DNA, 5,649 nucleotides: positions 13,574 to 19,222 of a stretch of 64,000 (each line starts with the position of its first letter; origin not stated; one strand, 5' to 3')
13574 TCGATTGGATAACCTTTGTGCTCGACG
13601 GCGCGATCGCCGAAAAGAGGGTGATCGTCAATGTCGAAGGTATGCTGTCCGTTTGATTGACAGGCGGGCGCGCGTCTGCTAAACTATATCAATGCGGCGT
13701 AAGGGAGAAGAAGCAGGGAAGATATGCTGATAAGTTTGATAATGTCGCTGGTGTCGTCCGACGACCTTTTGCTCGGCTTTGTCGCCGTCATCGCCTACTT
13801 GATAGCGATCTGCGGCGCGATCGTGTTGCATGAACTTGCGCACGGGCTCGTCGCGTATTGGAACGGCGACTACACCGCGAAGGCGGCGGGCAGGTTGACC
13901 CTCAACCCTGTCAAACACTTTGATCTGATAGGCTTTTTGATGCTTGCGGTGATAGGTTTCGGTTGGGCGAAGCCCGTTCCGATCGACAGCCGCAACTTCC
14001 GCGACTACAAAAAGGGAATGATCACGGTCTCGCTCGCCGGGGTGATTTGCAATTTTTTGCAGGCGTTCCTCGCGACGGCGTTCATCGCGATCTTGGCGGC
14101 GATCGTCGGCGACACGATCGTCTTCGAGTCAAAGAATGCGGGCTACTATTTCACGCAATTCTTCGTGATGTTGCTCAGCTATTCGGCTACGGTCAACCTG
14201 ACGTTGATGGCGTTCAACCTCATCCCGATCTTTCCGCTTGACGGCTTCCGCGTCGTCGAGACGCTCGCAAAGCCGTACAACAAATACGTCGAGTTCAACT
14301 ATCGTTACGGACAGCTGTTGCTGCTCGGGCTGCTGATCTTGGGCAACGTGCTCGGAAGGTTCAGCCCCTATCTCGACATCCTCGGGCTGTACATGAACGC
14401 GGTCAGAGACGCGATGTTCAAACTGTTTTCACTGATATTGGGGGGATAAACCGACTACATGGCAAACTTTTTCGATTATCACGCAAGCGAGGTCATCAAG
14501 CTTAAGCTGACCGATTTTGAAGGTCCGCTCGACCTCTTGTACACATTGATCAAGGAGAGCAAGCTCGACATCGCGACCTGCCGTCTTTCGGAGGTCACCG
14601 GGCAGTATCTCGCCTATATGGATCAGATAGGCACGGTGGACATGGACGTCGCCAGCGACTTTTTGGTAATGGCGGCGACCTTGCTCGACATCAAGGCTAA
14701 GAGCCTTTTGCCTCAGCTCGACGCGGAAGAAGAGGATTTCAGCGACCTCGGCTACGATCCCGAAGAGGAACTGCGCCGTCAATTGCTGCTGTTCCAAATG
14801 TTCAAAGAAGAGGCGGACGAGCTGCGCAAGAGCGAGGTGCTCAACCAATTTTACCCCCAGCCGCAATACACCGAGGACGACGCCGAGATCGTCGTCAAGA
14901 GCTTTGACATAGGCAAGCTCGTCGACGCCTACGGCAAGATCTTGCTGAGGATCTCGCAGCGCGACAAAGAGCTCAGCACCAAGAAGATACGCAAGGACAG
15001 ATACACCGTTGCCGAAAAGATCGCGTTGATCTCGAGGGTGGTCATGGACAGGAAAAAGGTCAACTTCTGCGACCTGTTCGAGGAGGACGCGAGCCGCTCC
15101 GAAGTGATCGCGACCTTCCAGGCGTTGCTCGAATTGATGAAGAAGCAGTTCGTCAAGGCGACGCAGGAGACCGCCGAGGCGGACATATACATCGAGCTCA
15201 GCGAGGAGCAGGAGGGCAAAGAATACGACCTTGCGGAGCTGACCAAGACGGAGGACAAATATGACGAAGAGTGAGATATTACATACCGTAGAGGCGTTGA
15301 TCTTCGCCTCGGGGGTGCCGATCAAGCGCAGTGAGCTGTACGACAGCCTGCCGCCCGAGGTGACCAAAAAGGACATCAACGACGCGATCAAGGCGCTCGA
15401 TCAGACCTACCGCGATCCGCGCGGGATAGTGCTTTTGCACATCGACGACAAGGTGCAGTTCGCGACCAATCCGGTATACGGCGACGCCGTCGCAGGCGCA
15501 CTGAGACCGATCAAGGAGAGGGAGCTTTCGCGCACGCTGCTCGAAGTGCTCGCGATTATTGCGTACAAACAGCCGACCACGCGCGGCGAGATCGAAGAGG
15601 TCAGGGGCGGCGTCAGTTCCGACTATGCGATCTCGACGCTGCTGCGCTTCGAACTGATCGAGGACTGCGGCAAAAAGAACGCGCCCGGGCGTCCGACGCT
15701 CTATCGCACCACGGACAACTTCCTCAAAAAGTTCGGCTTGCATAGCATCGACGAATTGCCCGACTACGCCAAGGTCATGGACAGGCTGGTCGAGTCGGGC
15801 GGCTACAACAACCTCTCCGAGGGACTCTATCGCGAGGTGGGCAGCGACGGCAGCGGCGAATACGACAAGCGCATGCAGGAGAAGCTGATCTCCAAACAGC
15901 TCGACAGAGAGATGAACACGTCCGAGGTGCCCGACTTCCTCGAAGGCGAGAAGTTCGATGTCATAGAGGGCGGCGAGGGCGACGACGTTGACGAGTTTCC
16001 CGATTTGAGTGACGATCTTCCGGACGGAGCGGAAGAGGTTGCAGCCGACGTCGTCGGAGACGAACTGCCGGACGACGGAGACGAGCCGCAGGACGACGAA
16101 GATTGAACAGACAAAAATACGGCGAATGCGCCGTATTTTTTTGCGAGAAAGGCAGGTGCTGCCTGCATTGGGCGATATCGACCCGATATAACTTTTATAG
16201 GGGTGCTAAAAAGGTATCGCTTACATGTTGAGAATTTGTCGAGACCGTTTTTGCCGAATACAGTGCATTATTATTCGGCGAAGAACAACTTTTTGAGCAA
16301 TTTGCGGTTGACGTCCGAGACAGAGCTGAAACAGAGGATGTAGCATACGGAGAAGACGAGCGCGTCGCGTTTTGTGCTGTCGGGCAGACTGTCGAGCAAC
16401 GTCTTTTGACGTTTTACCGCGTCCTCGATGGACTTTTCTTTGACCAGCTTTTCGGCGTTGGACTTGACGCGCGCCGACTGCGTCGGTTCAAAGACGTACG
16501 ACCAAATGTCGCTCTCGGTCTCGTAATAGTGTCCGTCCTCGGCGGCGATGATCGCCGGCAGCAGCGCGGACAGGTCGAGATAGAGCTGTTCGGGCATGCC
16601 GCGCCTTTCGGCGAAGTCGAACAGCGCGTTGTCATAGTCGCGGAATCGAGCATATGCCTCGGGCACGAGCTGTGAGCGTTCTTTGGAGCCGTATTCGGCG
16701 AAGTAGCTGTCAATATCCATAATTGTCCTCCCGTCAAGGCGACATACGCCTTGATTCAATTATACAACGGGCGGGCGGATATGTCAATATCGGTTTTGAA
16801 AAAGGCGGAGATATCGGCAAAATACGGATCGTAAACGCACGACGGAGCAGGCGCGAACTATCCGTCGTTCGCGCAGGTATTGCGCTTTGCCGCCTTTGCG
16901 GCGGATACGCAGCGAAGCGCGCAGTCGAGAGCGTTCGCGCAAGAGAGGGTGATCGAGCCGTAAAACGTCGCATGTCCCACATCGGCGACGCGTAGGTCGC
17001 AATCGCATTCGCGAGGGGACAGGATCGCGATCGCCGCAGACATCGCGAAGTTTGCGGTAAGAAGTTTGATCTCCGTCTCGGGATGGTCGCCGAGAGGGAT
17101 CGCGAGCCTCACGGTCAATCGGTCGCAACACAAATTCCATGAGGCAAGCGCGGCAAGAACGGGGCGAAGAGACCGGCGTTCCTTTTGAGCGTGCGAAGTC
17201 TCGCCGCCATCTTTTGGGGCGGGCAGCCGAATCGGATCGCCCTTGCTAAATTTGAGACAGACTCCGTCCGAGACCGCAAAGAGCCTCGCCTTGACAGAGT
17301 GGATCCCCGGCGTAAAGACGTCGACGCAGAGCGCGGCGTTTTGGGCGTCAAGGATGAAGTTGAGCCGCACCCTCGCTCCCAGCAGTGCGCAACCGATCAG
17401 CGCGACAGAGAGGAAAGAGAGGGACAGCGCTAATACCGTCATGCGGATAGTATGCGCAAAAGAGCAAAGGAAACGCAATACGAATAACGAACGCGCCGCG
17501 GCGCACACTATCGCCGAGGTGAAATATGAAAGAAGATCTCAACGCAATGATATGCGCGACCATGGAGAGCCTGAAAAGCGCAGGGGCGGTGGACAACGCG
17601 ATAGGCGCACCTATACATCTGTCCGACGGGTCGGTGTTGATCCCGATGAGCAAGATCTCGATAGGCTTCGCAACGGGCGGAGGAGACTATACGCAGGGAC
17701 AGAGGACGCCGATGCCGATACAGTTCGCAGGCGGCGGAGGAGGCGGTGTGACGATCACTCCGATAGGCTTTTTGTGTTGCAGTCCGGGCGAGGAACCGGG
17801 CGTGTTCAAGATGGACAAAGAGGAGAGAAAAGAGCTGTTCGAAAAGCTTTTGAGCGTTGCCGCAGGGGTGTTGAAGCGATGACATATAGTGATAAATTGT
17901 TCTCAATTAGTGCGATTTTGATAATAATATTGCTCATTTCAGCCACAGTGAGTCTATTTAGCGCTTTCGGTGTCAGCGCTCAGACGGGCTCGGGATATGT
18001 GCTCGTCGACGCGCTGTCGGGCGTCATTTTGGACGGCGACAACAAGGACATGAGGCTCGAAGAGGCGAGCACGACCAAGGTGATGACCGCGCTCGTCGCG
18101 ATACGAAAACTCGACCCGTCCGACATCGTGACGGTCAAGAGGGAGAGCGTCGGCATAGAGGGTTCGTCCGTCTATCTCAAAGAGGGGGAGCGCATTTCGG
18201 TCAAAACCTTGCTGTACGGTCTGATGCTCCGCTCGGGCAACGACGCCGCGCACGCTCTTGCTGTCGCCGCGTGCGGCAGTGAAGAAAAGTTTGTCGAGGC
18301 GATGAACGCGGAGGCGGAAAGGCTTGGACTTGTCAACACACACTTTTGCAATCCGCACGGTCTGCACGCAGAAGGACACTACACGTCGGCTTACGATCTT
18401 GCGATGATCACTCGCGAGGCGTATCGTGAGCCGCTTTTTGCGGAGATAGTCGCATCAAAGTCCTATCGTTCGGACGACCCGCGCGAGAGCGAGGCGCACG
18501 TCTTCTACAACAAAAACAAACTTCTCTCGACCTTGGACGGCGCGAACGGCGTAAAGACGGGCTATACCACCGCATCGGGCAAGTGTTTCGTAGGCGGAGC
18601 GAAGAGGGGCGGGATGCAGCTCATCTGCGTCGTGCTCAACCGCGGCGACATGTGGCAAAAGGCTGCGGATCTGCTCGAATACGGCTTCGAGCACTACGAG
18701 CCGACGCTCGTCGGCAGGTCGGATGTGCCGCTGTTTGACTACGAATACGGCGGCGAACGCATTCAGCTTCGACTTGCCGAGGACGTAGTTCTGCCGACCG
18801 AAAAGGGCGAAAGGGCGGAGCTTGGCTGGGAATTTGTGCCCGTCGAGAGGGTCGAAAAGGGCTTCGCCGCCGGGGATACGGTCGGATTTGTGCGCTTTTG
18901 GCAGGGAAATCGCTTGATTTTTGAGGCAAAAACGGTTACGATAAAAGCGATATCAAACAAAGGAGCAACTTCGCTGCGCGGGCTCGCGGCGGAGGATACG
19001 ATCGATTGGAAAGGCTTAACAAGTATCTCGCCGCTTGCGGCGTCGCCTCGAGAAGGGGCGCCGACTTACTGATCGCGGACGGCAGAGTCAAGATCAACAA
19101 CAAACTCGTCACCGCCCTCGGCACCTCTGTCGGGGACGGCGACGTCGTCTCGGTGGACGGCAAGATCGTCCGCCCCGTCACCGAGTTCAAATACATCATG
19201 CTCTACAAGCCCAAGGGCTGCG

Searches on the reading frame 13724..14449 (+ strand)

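Call 18: search_protein_families(library=pfam, proteins=[window:13724-14449:+], max_evalue=0.001)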
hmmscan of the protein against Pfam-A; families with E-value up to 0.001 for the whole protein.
window:13724-14449:+ (241 aa): 1 family
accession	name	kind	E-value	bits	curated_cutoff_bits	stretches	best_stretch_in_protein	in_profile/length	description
PF02163.28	Peptidase_M50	-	2.9e-10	40.3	27.2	1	25-201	2-219/221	Peptidase family M50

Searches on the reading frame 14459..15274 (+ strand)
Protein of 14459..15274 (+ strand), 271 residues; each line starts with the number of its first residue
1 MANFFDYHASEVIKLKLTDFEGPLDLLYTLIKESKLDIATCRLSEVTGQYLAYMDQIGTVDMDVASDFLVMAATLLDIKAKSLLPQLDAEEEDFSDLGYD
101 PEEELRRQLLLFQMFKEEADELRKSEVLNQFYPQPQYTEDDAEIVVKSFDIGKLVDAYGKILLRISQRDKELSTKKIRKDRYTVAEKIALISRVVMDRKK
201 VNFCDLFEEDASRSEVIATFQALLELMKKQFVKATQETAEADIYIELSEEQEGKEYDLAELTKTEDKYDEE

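Call 18: search_protein_families(library=pfam, proteins=[window:14459-15274:+], max_evalue=0.001)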
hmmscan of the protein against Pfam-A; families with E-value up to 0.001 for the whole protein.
window:14459-15274:+ (271 aa): 1 family
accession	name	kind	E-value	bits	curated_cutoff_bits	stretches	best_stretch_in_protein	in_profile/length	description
PF02616.19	SMC_ScpA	-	3.7e-28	99.5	24.6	1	30-247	1-231/232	Segregation and condensation protein ScpA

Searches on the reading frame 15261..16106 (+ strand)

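Call 19: search_protein_families(library=pfam, proteins=[window:15261-16106:+], max_evalue=0.001)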
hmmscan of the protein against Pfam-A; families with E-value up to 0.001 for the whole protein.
window:15261-16106:+ (281 aa): 1 family
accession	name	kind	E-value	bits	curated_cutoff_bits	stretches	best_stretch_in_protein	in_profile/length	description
PF04079.22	SMC_ScpB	-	1.6e-46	158.3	27.4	1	9-168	2-159/160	Segregation and condensation complex subunit ScpB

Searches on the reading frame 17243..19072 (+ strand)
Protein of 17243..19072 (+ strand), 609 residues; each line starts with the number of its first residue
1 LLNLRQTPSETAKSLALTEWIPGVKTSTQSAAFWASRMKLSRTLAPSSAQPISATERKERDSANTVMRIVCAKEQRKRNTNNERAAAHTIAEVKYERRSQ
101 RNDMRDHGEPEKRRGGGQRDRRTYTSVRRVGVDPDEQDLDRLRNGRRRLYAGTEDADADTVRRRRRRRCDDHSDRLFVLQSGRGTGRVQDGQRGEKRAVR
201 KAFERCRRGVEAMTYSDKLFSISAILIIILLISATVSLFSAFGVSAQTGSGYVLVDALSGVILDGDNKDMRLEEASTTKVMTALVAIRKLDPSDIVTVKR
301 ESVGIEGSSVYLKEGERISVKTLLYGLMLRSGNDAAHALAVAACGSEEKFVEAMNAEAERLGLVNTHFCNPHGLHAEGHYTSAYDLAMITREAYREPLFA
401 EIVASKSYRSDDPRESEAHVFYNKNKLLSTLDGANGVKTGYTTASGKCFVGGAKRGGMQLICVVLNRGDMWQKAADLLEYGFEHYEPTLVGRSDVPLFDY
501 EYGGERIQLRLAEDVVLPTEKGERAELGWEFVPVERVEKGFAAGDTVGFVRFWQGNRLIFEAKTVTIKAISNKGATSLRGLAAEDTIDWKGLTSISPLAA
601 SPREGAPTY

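Call 19: search_protein_families(library=pfam, proteins=[window:17243-19072:+], max_evalue=0.001)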
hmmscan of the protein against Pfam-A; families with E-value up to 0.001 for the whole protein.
window:17243-19072:+ (609 aa): 2 families
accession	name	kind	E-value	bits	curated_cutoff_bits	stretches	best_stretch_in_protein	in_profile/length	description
PF00768.25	Peptidase_S11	-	1.7e-58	198.4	27.6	1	250-466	13-236/239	D-alanyl-D-alanine carboxypeptidase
PF13354.11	Beta-lactamase2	-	0.00015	21.7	22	1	267-394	16-147/214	Beta-lactamase enzyme family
